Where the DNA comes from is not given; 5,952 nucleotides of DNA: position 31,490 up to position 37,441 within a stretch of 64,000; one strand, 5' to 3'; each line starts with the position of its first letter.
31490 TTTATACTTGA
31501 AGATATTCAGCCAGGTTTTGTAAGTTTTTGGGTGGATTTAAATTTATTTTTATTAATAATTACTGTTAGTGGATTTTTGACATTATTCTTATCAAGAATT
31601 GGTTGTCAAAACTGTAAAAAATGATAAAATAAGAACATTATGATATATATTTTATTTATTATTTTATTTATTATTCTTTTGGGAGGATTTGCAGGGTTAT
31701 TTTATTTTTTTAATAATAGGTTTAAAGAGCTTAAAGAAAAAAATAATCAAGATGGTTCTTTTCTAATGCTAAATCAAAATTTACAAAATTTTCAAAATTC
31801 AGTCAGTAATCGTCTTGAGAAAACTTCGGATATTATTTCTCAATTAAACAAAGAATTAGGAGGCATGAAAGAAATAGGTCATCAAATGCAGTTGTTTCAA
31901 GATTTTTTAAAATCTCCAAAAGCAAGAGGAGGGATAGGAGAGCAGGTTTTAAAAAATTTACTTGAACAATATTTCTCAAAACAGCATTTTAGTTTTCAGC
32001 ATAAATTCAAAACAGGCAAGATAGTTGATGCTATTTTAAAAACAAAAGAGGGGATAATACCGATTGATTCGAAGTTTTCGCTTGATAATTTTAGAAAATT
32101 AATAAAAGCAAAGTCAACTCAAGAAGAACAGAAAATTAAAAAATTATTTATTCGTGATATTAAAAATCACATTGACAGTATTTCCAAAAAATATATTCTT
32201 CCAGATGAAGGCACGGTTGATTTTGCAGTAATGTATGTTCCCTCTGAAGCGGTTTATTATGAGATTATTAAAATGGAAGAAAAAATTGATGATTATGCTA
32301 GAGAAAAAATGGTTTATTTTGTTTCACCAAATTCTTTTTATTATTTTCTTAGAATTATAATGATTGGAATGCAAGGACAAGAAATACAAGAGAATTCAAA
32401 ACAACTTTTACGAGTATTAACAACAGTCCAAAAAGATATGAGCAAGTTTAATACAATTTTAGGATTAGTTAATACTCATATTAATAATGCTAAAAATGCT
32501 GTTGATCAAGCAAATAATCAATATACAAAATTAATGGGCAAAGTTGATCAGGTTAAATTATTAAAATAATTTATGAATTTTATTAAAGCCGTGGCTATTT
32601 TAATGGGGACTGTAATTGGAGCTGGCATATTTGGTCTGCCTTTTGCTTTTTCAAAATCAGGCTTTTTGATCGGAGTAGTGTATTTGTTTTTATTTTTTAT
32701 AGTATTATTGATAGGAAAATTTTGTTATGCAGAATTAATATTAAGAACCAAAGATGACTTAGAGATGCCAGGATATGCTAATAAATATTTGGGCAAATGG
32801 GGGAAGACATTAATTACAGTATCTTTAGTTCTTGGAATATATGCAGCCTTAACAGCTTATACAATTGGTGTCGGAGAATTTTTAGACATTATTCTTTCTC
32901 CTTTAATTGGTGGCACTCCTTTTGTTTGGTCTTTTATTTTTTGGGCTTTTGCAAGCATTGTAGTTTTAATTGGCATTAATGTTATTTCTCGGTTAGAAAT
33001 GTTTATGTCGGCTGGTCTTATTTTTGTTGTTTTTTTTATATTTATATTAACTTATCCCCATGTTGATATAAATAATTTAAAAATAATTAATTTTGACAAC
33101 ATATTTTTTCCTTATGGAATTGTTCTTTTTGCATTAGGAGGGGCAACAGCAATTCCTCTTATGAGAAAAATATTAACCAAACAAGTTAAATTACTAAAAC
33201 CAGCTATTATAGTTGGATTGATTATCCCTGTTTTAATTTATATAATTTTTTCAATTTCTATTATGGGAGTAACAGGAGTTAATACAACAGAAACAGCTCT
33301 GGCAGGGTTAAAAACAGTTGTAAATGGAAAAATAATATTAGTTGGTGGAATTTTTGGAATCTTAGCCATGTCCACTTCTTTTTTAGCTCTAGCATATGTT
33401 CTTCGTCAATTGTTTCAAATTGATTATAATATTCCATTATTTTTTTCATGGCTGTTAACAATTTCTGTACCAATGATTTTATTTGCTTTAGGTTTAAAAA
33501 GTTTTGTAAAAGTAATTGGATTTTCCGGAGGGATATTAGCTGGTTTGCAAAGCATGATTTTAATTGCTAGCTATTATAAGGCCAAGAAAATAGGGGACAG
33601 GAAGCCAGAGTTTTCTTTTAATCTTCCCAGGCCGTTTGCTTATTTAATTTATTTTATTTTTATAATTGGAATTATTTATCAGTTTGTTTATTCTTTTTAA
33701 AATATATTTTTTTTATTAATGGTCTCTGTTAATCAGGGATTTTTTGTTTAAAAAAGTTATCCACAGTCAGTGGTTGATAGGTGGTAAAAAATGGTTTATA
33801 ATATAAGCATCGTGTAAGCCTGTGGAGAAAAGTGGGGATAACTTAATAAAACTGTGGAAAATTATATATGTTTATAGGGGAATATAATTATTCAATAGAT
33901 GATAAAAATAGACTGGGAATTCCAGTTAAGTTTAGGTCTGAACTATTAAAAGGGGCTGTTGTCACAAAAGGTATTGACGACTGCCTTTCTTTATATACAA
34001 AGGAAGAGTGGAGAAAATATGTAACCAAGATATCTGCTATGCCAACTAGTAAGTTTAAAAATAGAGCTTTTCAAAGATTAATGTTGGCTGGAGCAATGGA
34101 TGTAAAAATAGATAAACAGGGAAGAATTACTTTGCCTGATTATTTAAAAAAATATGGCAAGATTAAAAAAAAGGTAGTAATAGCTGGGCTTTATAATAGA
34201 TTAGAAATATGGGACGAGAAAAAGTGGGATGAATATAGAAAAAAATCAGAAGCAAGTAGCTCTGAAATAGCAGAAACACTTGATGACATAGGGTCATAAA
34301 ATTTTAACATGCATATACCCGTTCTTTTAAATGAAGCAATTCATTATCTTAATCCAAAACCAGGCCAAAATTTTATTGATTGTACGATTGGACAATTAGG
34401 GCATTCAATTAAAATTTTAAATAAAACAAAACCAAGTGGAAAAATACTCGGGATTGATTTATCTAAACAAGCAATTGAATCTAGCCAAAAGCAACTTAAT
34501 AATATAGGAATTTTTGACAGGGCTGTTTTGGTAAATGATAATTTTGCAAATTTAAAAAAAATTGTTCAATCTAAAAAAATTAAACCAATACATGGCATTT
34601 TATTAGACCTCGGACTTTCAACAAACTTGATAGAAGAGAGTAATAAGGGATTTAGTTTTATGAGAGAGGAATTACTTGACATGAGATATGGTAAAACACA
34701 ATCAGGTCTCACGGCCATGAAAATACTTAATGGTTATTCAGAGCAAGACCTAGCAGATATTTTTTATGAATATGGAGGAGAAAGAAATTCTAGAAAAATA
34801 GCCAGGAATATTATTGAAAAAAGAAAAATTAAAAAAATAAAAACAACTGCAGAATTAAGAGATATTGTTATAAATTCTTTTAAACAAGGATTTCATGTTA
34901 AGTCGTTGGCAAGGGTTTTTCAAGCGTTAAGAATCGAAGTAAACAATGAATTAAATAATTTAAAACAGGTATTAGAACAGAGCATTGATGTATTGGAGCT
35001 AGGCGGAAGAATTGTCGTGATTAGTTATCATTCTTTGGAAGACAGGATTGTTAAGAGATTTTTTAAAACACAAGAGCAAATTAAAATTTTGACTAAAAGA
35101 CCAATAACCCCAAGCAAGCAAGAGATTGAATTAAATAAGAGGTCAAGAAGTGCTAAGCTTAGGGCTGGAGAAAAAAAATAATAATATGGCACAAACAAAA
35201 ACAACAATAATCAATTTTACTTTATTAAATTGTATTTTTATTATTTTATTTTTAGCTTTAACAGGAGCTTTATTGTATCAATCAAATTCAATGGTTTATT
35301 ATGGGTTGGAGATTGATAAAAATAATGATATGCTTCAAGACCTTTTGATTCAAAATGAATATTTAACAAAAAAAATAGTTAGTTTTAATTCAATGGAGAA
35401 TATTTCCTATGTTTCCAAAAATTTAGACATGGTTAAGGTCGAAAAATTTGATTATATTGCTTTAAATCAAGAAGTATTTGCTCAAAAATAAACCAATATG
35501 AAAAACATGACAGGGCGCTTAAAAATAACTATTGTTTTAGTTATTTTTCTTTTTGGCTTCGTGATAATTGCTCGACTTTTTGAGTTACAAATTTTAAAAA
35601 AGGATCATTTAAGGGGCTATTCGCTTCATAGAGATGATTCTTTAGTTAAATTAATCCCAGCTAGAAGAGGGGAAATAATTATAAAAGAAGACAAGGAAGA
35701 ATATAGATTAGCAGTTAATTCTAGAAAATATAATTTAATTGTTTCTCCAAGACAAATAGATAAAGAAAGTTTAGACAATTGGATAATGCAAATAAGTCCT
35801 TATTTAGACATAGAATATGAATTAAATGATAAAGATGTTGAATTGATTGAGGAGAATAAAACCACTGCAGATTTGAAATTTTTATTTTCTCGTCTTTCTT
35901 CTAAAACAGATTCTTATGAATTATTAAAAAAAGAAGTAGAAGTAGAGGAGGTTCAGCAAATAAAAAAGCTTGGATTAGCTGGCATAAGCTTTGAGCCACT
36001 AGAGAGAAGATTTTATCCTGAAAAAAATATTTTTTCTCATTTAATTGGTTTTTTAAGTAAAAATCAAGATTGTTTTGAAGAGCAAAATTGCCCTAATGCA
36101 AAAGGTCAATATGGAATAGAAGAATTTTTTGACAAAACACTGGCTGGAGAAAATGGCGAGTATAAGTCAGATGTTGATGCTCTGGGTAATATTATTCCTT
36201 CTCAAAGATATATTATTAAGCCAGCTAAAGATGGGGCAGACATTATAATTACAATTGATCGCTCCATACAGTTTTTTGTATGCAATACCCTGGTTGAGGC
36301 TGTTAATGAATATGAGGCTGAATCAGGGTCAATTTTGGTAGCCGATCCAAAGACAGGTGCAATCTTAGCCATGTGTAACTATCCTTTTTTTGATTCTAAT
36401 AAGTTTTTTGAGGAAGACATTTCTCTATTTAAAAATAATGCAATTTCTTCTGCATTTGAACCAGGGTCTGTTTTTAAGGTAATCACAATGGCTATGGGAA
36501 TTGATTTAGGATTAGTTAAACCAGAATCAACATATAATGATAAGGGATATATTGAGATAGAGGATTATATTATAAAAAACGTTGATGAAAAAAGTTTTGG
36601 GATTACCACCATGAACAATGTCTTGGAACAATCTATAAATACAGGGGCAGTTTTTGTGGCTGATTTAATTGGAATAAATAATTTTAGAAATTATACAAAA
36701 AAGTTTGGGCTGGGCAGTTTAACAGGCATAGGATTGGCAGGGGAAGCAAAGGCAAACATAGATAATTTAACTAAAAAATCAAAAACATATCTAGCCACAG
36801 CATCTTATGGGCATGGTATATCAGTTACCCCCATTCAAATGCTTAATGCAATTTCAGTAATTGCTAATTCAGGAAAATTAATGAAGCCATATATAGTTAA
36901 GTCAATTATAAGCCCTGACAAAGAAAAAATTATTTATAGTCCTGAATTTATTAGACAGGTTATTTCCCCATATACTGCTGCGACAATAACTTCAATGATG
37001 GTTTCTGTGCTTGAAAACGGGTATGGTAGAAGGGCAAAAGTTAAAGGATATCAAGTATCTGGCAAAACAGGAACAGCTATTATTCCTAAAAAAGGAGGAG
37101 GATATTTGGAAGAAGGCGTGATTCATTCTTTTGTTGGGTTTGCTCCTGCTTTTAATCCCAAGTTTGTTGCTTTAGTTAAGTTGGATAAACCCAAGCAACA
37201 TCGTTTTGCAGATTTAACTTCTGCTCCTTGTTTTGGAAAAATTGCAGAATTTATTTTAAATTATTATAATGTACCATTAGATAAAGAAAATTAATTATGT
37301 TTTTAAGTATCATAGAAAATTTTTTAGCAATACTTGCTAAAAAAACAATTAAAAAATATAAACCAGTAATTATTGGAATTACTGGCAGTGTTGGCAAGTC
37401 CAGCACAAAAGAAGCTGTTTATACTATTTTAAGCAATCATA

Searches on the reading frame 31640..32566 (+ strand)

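Call 56: search_protein_families(library=pfam, proteins=[window:31640-32566:+], max_evalue=0.0001)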
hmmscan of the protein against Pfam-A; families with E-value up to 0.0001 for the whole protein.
window:31640-32566:+ (309 aa): 1 family
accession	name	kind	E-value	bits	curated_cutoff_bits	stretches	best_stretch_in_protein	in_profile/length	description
PF02646.22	RmuC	-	7.9e-52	176.6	26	1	44-308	10-284/291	RmuC family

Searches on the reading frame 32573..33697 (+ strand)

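Call 56: search_protein_families(library=pfam, proteins=[window:32573-33697:+], max_evalue=0.0001)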
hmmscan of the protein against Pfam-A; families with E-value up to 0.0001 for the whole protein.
window:32573-33697:+ (375 aa): 2 families
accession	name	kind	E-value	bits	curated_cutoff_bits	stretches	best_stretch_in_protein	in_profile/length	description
PF03222.19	Trp_Tyr_perm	-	1.7e-31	110.1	22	1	3-368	5-391/393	Tryptophan/tyrosine permease family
PF01490.24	Aa_trans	-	9e-07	28.3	25.6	1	3-367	5-401/410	Transmembrane amino acid transporter protein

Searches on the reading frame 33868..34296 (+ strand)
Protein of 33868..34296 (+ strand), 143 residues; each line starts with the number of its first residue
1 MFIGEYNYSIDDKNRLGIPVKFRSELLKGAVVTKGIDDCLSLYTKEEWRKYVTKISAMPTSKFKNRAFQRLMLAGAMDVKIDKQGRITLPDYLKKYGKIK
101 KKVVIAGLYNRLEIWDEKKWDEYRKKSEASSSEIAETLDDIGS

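Call 56: search_protein_families(library=pfam, proteins=[window:33868-34296:+], max_evalue=0.0001)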
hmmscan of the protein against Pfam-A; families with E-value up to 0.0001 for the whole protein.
window:33868-34296:+ (143 aa): 1 family
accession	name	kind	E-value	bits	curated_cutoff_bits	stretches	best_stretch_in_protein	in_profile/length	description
PF02381.23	MraZ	-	4.3e-39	132.8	23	2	72-139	1-69/72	MraZ protein, putative antitoxin-like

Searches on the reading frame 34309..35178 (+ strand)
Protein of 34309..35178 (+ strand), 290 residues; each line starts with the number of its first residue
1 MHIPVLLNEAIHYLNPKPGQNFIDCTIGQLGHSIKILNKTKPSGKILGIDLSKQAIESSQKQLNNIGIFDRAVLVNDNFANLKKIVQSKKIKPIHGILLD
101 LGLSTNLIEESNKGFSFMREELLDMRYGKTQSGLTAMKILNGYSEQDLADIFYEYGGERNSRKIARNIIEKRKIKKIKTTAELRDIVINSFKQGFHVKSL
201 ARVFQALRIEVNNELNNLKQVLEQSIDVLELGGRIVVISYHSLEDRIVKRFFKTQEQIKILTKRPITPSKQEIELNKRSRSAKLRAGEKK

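Call 56: search_protein_families(library=pfam, proteins=[window:34309-35178:+], max_evalue=0.0001)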
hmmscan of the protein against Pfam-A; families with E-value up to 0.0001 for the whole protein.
window:34309-35178:+ (290 aa): 4 families
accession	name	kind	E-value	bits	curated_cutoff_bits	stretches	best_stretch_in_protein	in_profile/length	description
PF01795.25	Methyltransf_5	-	2e-91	307.2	27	1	2-289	4-308/309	MraW methylase family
PF13847.12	Methyltransf_31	-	2.6e-06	27.6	27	0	18-91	3-75/145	Methyltransferase domain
PF01209.24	Ubie_methyltran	-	3.1e-06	27.2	20.1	0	13-83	42-111/233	ubiE/COQ5 methyltransferase family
PF06962.18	rRNA_methylase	-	1.4e-05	25.5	22.7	0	46-102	1-53/137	Putative rRNA methylase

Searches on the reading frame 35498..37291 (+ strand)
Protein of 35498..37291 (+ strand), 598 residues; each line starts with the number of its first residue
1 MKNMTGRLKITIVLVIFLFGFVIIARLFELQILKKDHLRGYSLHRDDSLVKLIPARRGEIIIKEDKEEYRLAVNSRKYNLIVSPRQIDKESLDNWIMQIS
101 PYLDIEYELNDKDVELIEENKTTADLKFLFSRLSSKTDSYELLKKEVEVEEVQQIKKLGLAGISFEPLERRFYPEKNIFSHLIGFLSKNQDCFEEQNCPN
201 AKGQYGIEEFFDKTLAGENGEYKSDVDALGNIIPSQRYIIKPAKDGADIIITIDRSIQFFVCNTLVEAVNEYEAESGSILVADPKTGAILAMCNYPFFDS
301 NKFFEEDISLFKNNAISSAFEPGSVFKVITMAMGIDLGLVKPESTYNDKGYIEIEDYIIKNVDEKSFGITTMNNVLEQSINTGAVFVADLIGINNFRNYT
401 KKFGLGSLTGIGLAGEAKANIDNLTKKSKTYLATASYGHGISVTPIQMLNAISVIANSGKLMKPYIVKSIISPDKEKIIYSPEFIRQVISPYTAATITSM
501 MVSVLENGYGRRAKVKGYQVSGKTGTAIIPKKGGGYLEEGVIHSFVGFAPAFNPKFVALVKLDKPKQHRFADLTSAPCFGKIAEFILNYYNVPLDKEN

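Call 56: search_protein_families(library=pfam, proteins=[window:35498-37291:+], max_evalue=0.0001)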
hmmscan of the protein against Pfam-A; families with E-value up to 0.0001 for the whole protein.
window:35498-37291:+ (598 aa): 2 families
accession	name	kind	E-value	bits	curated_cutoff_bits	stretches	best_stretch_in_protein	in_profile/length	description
PF00905.27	Transpeptidase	-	2.1e-71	241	22.1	1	277-583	1-298/299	Penicillin binding protein transpeptidase domain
PF03717.20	PBP_dimer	-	4e-21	76.7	24.4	1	53-235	2-178/180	Penicillin-binding Protein dimerisation domain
